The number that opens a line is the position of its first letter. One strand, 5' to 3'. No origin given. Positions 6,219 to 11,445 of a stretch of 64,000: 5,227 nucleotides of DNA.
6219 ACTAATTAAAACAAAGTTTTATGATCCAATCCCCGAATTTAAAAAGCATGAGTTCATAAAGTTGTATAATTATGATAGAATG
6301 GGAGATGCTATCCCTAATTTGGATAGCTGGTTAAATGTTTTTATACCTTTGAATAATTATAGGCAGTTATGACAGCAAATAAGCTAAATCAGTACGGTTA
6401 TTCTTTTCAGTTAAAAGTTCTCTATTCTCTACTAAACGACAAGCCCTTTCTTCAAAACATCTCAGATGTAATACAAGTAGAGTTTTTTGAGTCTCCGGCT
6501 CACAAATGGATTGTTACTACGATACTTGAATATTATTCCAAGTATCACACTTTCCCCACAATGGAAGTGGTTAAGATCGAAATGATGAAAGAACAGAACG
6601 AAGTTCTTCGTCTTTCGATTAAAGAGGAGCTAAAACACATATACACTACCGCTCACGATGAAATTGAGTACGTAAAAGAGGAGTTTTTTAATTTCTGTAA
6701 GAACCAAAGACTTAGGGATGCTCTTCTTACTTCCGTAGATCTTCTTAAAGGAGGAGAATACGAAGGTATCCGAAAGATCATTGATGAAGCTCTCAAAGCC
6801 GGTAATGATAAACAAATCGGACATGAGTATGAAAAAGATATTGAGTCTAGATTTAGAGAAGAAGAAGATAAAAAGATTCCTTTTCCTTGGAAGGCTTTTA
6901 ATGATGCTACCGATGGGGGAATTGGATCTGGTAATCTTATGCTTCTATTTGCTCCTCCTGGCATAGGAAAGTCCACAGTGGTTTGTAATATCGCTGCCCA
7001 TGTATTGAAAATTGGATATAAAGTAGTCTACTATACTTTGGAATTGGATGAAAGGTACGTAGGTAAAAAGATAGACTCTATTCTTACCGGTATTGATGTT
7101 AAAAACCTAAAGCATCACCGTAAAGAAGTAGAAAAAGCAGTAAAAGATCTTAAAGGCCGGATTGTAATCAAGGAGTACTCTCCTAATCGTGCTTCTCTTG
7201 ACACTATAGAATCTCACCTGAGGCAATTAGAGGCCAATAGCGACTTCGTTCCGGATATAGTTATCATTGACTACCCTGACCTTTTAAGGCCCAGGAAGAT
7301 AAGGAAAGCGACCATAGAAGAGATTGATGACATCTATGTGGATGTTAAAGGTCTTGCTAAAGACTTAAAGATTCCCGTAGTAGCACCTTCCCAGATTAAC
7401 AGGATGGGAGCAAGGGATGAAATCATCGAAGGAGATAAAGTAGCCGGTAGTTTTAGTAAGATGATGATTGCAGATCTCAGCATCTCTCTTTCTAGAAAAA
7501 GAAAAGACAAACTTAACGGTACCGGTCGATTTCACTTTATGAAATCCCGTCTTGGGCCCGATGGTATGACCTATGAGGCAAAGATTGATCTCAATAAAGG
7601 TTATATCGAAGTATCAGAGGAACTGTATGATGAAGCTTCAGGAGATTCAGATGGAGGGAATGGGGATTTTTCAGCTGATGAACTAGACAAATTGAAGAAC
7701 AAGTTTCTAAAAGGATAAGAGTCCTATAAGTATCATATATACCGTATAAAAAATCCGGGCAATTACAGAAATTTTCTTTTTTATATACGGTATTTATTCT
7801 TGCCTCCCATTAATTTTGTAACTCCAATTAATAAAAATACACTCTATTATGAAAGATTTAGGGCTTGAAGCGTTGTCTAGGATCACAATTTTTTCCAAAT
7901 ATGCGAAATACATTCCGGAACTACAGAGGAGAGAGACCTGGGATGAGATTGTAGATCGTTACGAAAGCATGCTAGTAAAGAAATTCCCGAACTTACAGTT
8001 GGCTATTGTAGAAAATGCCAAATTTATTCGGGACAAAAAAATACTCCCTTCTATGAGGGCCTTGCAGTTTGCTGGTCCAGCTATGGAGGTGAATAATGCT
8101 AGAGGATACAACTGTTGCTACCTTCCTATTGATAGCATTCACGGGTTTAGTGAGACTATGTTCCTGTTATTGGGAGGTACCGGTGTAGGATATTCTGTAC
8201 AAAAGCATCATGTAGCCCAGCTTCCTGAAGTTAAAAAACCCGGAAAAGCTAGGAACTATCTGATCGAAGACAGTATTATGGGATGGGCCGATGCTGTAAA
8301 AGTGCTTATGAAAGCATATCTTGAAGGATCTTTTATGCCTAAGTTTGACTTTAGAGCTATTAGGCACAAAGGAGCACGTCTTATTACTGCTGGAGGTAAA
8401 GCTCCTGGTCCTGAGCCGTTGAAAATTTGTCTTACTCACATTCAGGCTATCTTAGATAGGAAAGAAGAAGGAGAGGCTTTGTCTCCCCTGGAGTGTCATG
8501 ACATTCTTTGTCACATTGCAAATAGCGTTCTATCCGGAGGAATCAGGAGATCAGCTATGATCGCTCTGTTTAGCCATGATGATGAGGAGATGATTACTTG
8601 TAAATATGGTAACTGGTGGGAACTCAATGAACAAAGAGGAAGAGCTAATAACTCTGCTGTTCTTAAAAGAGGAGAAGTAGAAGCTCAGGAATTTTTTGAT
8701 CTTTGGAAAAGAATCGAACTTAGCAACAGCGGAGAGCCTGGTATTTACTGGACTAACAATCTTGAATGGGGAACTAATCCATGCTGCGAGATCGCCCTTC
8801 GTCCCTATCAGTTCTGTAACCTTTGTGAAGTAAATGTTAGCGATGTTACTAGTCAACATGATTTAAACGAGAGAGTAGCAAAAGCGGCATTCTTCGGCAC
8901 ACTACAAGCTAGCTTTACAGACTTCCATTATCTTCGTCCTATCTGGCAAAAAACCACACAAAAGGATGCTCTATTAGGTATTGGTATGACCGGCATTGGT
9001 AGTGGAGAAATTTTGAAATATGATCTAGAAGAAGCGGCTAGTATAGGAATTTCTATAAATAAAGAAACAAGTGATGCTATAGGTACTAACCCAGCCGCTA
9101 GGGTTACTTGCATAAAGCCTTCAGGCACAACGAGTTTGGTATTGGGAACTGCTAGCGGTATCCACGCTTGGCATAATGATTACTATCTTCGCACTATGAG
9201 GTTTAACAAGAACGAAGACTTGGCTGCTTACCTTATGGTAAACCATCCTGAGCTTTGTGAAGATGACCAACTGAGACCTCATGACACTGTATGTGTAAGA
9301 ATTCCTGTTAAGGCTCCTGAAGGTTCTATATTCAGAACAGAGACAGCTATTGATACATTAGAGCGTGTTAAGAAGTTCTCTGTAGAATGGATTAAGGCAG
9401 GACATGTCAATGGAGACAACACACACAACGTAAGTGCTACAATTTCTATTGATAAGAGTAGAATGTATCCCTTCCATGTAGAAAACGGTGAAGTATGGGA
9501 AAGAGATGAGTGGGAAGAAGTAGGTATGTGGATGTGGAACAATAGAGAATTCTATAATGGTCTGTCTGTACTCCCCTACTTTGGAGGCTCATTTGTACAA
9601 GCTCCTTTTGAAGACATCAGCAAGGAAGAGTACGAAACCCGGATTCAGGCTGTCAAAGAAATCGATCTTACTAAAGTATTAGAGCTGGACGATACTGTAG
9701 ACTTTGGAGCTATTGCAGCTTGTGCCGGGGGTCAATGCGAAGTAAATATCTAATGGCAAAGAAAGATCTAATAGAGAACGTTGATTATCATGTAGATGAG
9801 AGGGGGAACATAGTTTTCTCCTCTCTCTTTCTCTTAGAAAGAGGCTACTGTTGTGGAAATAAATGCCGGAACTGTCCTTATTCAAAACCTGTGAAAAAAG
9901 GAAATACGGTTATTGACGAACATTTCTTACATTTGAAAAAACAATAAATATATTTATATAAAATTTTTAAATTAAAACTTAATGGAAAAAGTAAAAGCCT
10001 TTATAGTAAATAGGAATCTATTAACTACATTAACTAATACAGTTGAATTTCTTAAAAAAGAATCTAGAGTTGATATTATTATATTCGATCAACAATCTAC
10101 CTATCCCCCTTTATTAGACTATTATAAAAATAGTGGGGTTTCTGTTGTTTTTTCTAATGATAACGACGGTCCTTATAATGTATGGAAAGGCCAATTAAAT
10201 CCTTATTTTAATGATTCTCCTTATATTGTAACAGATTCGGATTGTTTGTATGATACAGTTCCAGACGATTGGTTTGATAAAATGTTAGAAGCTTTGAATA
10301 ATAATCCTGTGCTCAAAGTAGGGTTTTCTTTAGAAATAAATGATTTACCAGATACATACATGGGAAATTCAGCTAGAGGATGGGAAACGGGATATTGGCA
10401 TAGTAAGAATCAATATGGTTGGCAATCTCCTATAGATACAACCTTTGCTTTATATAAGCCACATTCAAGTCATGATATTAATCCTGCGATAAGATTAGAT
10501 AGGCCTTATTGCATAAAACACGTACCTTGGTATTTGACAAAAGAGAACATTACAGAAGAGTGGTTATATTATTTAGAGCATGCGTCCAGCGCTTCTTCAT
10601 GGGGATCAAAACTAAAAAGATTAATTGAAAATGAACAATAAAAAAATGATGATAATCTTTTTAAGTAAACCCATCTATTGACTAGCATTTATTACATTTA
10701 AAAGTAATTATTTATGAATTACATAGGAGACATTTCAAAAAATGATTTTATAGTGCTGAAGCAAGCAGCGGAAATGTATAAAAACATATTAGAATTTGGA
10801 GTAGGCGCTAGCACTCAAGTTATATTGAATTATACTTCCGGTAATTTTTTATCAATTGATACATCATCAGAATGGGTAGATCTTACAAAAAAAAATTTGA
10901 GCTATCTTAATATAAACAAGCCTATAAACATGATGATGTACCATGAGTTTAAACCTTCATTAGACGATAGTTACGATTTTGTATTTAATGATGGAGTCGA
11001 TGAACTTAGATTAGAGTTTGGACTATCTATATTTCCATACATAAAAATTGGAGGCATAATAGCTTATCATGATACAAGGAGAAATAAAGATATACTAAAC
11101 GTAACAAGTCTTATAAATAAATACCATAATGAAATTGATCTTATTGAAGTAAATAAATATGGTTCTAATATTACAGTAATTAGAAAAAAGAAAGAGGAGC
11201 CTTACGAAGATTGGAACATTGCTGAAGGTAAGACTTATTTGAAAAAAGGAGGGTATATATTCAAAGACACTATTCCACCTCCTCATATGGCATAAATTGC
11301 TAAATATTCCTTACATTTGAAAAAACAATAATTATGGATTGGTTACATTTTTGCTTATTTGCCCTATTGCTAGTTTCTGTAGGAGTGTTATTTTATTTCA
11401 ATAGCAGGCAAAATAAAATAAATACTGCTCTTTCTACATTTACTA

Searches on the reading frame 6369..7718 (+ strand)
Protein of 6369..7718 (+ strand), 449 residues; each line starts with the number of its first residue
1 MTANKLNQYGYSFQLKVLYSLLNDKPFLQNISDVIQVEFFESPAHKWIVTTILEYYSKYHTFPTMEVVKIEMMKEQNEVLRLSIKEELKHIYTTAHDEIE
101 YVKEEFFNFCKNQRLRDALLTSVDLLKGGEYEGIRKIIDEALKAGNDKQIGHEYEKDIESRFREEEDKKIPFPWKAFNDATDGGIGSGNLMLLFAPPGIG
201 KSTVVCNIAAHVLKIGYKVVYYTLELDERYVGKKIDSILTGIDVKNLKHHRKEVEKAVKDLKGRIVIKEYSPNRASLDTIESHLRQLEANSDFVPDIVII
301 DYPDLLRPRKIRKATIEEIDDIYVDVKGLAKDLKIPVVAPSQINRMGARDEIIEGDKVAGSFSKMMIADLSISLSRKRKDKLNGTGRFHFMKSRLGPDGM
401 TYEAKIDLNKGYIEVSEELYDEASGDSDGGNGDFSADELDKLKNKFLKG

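Call 7: search_protein_families(library=phrogs, proteins=[window:6369-7718:+], max_evalue=0.00001)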
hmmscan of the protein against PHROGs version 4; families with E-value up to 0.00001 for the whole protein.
window:6369-7718:+ (449 aa): 3 families
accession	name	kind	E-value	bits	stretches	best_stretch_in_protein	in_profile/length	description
phrog_19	-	DNA, RNA and nucleotide metabolism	2.6e-79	268.7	1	4-424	154-589/621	DnaB-like replicative helicase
phrog_239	-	DNA, RNA and nucleotide metabolism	5.1e-28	99.4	1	125-427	295-610/801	DNA primase/helicase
phrog_243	-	DNA, RNA and nucleotide metabolism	3e-21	76.6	1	163-398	11-246/273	DnaB-like replicative helicase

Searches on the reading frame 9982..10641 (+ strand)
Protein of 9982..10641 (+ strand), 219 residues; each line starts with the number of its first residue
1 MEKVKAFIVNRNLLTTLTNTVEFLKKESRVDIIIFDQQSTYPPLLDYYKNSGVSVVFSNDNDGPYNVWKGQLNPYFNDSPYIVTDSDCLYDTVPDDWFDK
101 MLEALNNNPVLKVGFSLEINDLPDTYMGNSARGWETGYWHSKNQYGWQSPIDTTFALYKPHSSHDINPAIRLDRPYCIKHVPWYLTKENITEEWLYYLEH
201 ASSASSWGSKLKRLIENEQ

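Call 7: search_protein_families(library=phrogs, proteins=[window:9982-10641:+], max_evalue=0.00001)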
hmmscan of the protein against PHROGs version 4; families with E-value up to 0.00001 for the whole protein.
window:9982-10641:+ (219 aa): 0 families

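Call 12: search_protein_families(library=pfam, proteins=[window:9982-10641:+], max_evalue=0.001)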
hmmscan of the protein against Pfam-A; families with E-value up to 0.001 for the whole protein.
window:9982-10641:+ (219 aa): 0 families

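Call 79: search_protein_families(library=phrogs, proteins=[window:9982-10641:+], max_evalue=0.01)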
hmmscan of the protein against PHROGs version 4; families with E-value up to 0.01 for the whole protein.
window:9982-10641:+ (219 aa): 0 families

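Call 82: search_solved_structures(query=window:9982-10638:+, max_evalue=1)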
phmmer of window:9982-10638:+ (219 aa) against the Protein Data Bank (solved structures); distinct sequences matched with E-value up to 1: 0.

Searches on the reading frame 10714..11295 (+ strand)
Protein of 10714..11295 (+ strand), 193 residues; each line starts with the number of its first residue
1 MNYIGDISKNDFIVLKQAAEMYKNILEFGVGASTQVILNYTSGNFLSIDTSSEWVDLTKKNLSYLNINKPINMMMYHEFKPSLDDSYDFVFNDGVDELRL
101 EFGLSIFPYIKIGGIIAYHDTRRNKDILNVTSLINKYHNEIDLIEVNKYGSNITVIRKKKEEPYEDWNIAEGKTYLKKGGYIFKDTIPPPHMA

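Call 7: search_protein_families(library=phrogs, proteins=[window:10714-11295:+], max_evalue=0.00001)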
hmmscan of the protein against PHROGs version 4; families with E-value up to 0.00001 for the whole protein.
window:10714-11295:+ (193 aa): 0 families

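Call 12: search_protein_families(library=pfam, proteins=[window:10714-11295:+], max_evalue=0.001)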
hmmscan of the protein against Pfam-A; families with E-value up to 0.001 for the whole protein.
window:10714-11295:+ (193 aa): 0 families

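Call 79: search_protein_families(library=phrogs, proteins=[window:10714-11295:+], max_evalue=0.01)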
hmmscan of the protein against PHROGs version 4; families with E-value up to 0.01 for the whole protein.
window:10714-11295:+ (193 aa): 0 families

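Call 83: search_solved_structures(query=window:10714-11292:+, max_evalue=1)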
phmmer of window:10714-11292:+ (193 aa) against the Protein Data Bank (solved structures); distinct sequences matched with E-value up to 1: 8.
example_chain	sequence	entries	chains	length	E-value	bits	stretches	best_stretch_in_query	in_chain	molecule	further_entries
2yvl_A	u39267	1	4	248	0.028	17.4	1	12-80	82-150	Hypothetical protein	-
1sui_A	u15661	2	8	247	0.042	16.8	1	85-129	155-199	Caffeoyl-CoA O-methyltransferase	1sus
3t7r_A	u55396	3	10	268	0.1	15.6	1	27-120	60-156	Putative methyltransferase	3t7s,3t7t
3e7p_A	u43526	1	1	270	0.1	15.6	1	27-120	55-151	Putative methyltransferase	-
3kkz_A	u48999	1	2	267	0.11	15.5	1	28-120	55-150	uncharacterized protein Q5LES9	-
8gxo_A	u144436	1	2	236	0.13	15.2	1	71-150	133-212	Caffeoyl-CoA O-methyltransferase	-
3c3y_A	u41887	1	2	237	0.4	13.6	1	84-148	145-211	O-methyltransferase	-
5kva_A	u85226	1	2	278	0.87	12.5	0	85-127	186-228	caffeoyl-CoA O-methyltransferase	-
